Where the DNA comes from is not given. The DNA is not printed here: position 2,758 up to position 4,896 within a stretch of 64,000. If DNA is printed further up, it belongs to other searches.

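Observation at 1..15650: A 15.6-kb minus-strand glycan island encodes both an ABC (Wzm/Wzt) and a Wzx export route, plus lipid-carrier GT2 and GT-C enzymes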

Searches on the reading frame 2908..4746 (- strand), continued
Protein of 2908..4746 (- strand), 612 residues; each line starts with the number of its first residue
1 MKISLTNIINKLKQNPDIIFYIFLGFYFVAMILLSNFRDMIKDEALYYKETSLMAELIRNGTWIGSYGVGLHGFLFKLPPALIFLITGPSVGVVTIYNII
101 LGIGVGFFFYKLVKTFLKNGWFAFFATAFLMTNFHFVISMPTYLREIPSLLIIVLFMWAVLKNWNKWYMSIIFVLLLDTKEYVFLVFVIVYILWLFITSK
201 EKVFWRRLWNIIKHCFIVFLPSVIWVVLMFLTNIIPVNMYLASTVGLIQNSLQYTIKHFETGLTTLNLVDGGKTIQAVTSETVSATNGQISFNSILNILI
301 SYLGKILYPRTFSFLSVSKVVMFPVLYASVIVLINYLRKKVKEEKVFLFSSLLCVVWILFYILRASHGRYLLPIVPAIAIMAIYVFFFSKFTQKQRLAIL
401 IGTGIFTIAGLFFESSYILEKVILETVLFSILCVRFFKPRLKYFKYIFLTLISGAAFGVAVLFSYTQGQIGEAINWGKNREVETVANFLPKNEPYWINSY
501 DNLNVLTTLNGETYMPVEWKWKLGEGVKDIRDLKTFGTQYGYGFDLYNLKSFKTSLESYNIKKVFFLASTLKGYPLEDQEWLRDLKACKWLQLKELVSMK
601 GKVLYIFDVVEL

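Call 60: search_protein_families(library=pfam, proteins=[L029:11566-12594:+, L053:18360-19388:+, L053:3909-4874:+, L017:18348-19412:+, L037:1968-3047:+, L053:11863-13179:+, L017:13745-14932:+, L017:1411-2115:+, L029:15008-17110:-, L053:19385-20602:+], max_evalue=0.001)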
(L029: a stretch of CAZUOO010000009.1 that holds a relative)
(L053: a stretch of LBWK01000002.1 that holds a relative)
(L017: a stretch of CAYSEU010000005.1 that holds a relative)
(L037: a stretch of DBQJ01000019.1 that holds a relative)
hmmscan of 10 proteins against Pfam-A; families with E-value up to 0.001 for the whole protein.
L029:11566-12594:+ (343 aa): 3 families
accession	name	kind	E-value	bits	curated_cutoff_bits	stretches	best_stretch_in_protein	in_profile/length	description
PF16363.11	GDP_Man_Dehyd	-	2.5e-127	425.4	27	1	11-334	1-332/332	GDP-mannose 4,6 dehydratase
PF01370.27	Epimerase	-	2.8e-60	204.2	20.9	1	10-249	1-239/240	NAD dependent epimerase/dehydratase family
PF04321.23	RmlD_sub_bind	-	1.4e-06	28.1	27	1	9-184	2-154/287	RmlD substrate binding domain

L053:18360-19388:+ (343 aa): 3 families
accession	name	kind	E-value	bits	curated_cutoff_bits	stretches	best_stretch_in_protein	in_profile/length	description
PF16363.11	GDP_Man_Dehyd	-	3e-124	415.2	27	1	9-332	1-332/332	GDP-mannose 4,6 dehydratase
PF01370.27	Epimerase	-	9.8e-63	212.2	20.9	1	8-246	1-238/240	NAD dependent epimerase/dehydratase family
PF04321.23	RmlD_sub_bind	-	1.3e-07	31.5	27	1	7-193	2-160/287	RmlD substrate binding domain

L053:3909-4874:+ (322 aa): 3 families
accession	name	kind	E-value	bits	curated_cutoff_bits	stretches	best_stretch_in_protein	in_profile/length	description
PF01408.29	GFO_IDH_MocA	-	4.4e-15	56.9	24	1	13-135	2-117/120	Oxidoreductase family, NAD-binding Rossmann fold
PF02894.22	GFO_IDH_MocA_C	-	1.4e-12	48.3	22.9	1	161-221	14-84/218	Oxidoreductase family, C-terminal alpha/beta domain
PF22725.1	GFO_IDH_MocA_C3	-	1e-05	26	27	1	166-214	21-70/124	GFO/IDH/MocA C-terminal domain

L017:18348-19412:+ (355 aa): 3 families
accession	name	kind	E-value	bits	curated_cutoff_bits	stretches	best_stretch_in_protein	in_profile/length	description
PF07517.20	SecA_DEAD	-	4.9e-87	292.3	24.6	1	12-327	5-247/290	SecA DEAD-like domain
PF01043.26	SecA_PP_bind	-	2.1e-10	41.6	23.5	1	302-353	2-53/110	SecA preprotein cross-linking domain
PF00270.35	DEAD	-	0.00098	19.3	26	0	123-143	17-37/167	DEAD/DEAH box helicase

L037:1968-3047:+ (360 aa): 3 families
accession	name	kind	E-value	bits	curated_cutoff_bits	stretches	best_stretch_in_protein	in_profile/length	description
PF00534.26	Glycos_transf_1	-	2.4e-05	24.4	26.4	1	175-287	13-124/172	Glycosyl transferases group 1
PF13439.12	Glyco_transf_4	-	0.00026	21.5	28.5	1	25-162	11-165/170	Glycosyltransferase Family 4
PF13692.12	Glyco_trans_1_4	-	0.00033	21.4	27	1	178-284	2-106/142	Glycosyl transferases group 1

L053:11863-13179:+ (439 aa): 2 families
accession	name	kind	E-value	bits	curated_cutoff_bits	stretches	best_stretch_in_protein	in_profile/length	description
PF00534.26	Glycos_transf_1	-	7.8e-12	45.5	26.4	1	251-407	9-163/172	Glycosyl transferases group 1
PF13692.12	Glyco_trans_1_4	-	9.9e-09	36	27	1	269-402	14-142/142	Glycosyl transferases group 1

L017:13745-14932:+ (396 aa): 3 families
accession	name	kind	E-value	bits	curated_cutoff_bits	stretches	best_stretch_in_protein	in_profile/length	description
PF00534.26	Glycos_transf_1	-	1e-25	90.7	26.4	1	210-373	16-172/172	Glycosyl transferases group 1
PF13692.12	Glyco_trans_1_4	-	1.1e-18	68.3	27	1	211-359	4-142/142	Glycosyl transferases group 1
PF13439.12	Glyco_transf_4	-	1.4e-09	38.6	28.5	1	20-183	3-163/170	Glycosyltransferase Family 4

L017:1411-2115:+ (235 aa): 4 families
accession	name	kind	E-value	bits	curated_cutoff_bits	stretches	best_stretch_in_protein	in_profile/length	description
PF13489.12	Methyltransf_23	-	1.4e-11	44.9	27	1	27-189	21-162/164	Methyltransferase domain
PF08242.18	Methyltransf_12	-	3.3e-06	28.2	30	1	55-132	13-93/98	Methyltransferase domain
PF13847.12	Methyltransf_31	-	1.2e-05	25.5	27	1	55-133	23-103/145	Methyltransferase domain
PF08241.18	Methyltransf_11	-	0.00051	21.1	21.2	0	54-132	11-88/95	Methyltransferase domain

L029:15008-17110:- (701 aa): 2 families
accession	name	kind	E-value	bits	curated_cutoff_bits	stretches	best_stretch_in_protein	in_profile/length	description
PF01551.29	Peptidase_M23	-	2.4e-21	76.2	28.7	1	561-664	2-91/96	Peptidase family M23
PF24517.2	CBM96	-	1.4e-12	48.1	26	1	43-173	5-131/164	Carbohydrate-binding module family 96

L053:19385-20602:+ (406 aa): 3 families
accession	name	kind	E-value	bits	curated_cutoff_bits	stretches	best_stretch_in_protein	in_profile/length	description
PF00534.26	Glycos_transf_1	-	8.1e-20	71.5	26.4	1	228-383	24-171/172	Glycosyl transferases group 1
PF13692.12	Glyco_trans_1_4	-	1e-15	58.7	27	1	221-370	4-142/142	Glycosyl transferases group 1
PF20706.3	GT4-conflict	-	2.8e-05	23.7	26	1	301-395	276-383/385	Family 4 Glycosyltransferase in conflict systems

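Call 66: search_protein_representatives(alignment_id=A1)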
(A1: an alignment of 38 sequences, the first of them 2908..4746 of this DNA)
Query: 38 sequences, 617 profile positions. Proteins with E-value up to 0.001 (for the whole library): 265; up to 1e-10: 228; up to 1e-30: 182. The best 150 are listed.
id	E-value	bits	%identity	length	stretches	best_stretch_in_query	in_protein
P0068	2.3e-248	842.2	-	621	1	5-616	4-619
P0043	2.6e-234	795.8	-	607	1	7-616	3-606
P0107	5.4e-227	771.7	-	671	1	1-616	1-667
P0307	6.3e-225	764.8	-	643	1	1-616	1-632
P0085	5.0e-220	748.6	-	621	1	5-616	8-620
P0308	4.8e-212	722.3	-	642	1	5-615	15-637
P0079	8.2e-207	705.0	-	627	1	2-616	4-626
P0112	1.8e-200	684.0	-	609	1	5-616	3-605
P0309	8.4e-199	678.5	-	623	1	18-614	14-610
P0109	1.3e-198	677.9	-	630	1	10-616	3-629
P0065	4.3e-196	669.6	-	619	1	3-616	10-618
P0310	5.3e-193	659.4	-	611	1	6-616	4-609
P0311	3.9e-190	649.9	-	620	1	9-616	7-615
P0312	7.8e-187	639.0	-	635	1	8-616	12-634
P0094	6.2e-186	636.0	-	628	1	6-616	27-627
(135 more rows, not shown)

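Call 67: find_encoding_contigs(protein=P0015, flank=10000, max_places=1)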
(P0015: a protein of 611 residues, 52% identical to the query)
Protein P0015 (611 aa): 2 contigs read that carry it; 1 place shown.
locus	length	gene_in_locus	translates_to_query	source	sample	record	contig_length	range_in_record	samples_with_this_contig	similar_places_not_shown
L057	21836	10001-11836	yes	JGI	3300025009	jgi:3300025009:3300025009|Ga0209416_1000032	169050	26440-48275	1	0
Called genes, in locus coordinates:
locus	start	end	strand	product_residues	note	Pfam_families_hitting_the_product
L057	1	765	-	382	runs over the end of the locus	PF26514:DUF8173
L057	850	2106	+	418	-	PF13439:Glyco_transf_4 (faint), PF00534:Glycos_transf_1, PF13692:Glyco_trans_1_4, PF13524:Glyco_trans_1_2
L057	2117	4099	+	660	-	-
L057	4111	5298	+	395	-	PF13439:Glyco_transf_4, PF13477:Glyco_trans_4_2 (weak), PF13579:Glyco_trans_4_4 (weak), PF20706:GT4-conflict (weak), PF00534:Glycos_transf_1, PF13692:Glyco_trans_1_4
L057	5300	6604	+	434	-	PF01943:Polysacc_synt (weak), PF13440:Polysacc_synt_3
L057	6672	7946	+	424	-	PF03446:NAD_binding_2 (weak), PF03721:UDPG_MGDP_dh_N, PF03807:F420_oxidored (faint), PF00984:UDPG_MGDP_dh, PF03720:UDPG_MGDP_dh_C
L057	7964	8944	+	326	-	PF00535:Glycos_transf_2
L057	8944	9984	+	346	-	PF04007:DUF354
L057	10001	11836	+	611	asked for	-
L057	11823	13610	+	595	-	-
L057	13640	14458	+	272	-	PF01061:ABC2_membrane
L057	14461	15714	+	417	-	PF00005:ABC_tran, PF13304:AAA_21 (faint), PF14524:Wzt_C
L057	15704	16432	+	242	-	PF03269:DUF268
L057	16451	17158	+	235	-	PF13489:Methyltransf_23, PF08241:Methyltransf_11, PF08242:Methyltransf_12 (faint), PF13649:Methyltransf_25 (weak), PF13847:Methyltransf_31 (weak)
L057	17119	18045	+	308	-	PF01973:MptE-like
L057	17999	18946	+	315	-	PF01531:Glyco_transf_11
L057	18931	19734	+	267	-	PF13506:Glyco_transf_21 (faint), PF00535:Glycos_transf_2, PF10111:Glyco_tranf_2_2, PF13641:Glyco_tranf_2_3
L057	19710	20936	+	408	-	PF13439:Glyco_transf_4, PF13692:Glyco_trans_1_4, PF00534:Glycos_transf_1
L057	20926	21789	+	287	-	PF00535:Glycos_transf_2, PF13641:Glyco_tranf_2_3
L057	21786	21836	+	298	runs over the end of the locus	PF00535:Glycos_transf_2, PF10111:Glyco_tranf_2_2, PF13641:Glyco_tranf_2_3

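Call 68: find_encoding_contigs(protein=P0017, flank=10000, max_places=1)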
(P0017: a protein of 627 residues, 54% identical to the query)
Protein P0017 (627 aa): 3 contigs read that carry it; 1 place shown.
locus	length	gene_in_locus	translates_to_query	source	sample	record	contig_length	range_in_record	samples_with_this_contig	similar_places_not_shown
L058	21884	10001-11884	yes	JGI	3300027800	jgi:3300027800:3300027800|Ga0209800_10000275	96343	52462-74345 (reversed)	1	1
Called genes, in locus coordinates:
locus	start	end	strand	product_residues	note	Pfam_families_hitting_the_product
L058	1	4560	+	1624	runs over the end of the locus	PF08241:Methyltransf_11, PF08242:Methyltransf_12, PF13649:Methyltransf_25, PF13847:Methyltransf_31, PF13439:Glyco_transf_4, PF00534:Glycos_transf_1, PF13692:Glyco_trans_1_4, PF00535:Glycos_transf_2, +5 more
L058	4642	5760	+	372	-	PF02350:Epimerase_2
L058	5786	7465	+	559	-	-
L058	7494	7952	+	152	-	PF04138:GtrA_DPMS_TM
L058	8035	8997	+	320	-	PF00535:Glycos_transf_2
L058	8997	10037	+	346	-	-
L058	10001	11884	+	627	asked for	-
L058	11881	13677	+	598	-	-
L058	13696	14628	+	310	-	PF00535:Glycos_transf_2, PF10111:Glyco_tranf_2_2, PF13641:Glyco_tranf_2_3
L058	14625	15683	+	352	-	PF00534:Glycos_transf_1, PF13692:Glyco_trans_1_4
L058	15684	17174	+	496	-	PF01943:Polysacc_synt, PF13440:Polysacc_synt_3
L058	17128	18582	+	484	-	-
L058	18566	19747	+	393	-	PF13439:Glyco_transf_4, PF00534:Glycos_transf_1, PF13692:Glyco_trans_1_4, PF20706:GT4-conflict (weak)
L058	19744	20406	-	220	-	PF17836:PglD_N, PF25087:GMPPB_C (weak), PF00132:Hexapep (faint)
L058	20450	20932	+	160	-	PF04306:DUF456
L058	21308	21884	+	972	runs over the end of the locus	PF07517:SecA_DEAD, PF01043:SecA_PP_bind, PF21090:P-loop_SecA, PF07516:SecA_SW, PF02810:SEC-C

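Call 69: find_encoding_contigs(protein=P0068, flank=10000, max_places=1)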
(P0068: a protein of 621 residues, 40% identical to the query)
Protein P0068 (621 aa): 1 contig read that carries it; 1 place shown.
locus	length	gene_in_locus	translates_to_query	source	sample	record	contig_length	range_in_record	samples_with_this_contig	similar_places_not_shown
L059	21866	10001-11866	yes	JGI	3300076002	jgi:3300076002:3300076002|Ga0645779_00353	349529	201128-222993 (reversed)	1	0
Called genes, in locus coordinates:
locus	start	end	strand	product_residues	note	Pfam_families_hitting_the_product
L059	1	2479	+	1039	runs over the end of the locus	PF00082:Peptidase_S8, PF09479:Flg_new, PF01839:FG-GAP (faint), PF13517:FG-GAP_3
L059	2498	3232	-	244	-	PF00173:Cyt-b5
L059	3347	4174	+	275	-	PF01163:RIO1 (weak)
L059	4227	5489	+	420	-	PF03721:UDPG_MGDP_dh_N, PF03807:F420_oxidored (faint), PF00984:UDPG_MGDP_dh, PF03720:UDPG_MGDP_dh_C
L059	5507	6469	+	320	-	PF00535:Glycos_transf_2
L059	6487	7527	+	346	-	PF04007:DUF354 (weak)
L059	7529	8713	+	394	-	PF13439:Glyco_transf_4, PF13579:Glyco_trans_4_4, PF13477:Glyco_trans_4_2 (weak), PF00534:Glycos_transf_1, PF13692:Glyco_trans_1_4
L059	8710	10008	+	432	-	PF01943:Polysacc_synt, PF13440:Polysacc_synt_3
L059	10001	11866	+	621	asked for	-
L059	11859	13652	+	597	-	-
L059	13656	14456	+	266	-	PF13439:Glyco_transf_4 (weak)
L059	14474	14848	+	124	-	PF00534:Glycos_transf_1, PF13692:Glyco_trans_1_4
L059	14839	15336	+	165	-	PF04306:DUF456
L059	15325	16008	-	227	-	-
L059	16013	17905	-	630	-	PF01551:Peptidase_M23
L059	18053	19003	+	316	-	PF14257:DUF4349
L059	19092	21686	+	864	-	PF00082:Peptidase_S8, PF09479:Flg_new, PF18998:Flg_new_2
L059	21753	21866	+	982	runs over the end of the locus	PF07517:SecA_DEAD, PF01043:SecA_PP_bind, PF21090:P-loop_SecA, PF07516:SecA_SW, PF02810:SEC-C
